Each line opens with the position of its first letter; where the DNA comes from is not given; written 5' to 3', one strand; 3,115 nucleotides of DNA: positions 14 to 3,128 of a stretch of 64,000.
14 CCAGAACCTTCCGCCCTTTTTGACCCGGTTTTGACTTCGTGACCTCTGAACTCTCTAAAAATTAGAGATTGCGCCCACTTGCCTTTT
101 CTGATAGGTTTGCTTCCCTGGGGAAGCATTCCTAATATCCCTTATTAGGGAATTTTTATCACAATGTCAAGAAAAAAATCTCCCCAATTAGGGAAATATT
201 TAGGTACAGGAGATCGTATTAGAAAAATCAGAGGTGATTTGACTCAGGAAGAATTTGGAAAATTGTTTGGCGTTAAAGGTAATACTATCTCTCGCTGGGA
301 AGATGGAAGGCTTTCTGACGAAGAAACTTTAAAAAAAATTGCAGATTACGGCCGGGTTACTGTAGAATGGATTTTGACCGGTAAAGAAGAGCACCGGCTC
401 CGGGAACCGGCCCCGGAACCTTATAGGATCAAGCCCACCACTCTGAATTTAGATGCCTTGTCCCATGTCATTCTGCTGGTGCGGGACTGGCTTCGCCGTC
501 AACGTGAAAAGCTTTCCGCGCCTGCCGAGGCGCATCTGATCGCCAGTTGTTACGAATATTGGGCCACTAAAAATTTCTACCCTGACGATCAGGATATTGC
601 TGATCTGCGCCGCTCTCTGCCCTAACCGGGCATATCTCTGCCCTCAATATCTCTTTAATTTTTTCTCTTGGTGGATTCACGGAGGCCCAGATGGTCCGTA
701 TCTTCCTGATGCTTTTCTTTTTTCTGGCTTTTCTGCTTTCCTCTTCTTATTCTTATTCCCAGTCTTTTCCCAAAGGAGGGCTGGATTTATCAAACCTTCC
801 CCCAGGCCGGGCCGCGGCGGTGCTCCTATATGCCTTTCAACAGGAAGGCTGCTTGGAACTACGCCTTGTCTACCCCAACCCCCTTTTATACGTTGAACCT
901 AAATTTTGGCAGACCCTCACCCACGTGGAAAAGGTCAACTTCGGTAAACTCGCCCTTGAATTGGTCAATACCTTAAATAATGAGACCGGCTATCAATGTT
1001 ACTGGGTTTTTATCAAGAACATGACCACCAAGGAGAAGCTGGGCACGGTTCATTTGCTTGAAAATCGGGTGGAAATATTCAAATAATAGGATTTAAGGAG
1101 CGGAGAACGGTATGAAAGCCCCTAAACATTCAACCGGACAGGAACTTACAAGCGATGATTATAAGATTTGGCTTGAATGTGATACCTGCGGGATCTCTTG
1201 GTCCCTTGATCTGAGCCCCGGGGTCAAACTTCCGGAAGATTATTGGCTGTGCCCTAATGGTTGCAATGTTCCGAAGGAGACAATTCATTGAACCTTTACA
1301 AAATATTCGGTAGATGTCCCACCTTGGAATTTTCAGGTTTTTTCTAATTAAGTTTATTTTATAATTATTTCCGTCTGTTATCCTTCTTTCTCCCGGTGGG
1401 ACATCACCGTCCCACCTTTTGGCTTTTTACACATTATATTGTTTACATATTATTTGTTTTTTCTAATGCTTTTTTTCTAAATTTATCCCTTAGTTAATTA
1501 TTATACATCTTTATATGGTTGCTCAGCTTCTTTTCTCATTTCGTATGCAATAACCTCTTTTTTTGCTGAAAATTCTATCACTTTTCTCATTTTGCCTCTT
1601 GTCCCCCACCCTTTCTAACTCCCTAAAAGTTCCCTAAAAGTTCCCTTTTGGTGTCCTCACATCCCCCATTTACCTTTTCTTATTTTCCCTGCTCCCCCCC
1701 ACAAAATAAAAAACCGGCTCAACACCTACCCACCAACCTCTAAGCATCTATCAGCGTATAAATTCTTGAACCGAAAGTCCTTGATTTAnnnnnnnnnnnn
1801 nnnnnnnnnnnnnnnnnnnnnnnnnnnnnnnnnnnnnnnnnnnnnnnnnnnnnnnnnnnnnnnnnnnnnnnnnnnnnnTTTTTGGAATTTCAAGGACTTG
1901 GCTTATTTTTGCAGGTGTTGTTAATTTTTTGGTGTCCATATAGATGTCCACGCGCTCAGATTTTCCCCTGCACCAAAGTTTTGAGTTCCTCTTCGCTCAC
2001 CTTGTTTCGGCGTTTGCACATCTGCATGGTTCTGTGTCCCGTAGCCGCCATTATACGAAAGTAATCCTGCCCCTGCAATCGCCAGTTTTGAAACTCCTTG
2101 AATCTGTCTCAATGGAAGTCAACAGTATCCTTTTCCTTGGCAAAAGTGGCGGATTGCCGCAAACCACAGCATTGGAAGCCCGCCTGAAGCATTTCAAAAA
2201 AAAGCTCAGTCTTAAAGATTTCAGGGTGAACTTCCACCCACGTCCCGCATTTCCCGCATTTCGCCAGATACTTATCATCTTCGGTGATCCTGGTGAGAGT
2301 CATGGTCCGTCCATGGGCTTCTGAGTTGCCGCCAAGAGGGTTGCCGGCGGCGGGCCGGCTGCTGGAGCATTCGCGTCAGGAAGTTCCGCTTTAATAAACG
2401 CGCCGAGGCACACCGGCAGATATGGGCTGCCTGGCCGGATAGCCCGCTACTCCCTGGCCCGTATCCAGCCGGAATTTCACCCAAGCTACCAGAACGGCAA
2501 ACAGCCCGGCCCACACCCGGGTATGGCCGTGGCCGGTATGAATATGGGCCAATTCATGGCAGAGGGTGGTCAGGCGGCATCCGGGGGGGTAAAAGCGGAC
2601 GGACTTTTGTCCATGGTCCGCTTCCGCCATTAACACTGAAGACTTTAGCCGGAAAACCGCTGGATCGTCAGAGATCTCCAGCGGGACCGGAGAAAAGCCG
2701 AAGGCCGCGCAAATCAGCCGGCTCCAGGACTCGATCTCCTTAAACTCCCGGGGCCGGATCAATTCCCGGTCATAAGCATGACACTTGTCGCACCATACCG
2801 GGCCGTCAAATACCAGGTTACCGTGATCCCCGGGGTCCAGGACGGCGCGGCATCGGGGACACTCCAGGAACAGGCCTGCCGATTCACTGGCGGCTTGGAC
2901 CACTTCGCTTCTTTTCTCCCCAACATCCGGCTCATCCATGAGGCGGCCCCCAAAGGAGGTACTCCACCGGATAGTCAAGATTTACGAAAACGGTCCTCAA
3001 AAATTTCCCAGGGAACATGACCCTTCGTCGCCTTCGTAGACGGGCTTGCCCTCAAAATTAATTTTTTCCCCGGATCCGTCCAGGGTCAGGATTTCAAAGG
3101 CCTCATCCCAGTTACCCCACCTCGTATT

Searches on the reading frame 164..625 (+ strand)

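Call 90: search_protein_families(library=pfam, proteins=[window:164-625:+], max_evalue=0.1)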
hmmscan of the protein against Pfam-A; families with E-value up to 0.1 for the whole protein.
window:164-625:+ (153 aa): 5 families
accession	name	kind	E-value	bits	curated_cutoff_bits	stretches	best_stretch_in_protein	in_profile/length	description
PF01381.28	HTH_3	-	6.4e-09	36.2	23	1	19-70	4-55/55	Helix-turn-helix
PF13560.12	HTH_31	-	1.5e-05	25.6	27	1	20-62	9-53/64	Helix-turn-helix domain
PF20432.4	Xre-like-HTH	-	0.0022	18.7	25.8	1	24-55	22-55/63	Antitoxin Xre-like helix-turn-helix domain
PF15731.11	MqsA_antitoxin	-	0.0053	17.3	30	1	18-56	73-113/131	Antitoxin component of bacterial toxin-antitoxin system, MqsA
PF12844.13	HTH_19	-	0.0054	17.1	30.2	1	18-76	3-64/64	Helix-turn-helix domain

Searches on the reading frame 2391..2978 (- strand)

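Call 90: search_protein_families(library=pfam, proteins=[window:2391-2978:-], max_evalue=0.1)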
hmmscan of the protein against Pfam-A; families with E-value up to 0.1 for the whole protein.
window:2391-2978:- (195 aa): 1 family
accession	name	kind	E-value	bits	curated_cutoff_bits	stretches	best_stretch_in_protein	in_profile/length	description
PF25207.1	DUF7837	-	0.033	14.6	27.8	0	31-49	28-46/47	Domain of unknown function (DUF7837)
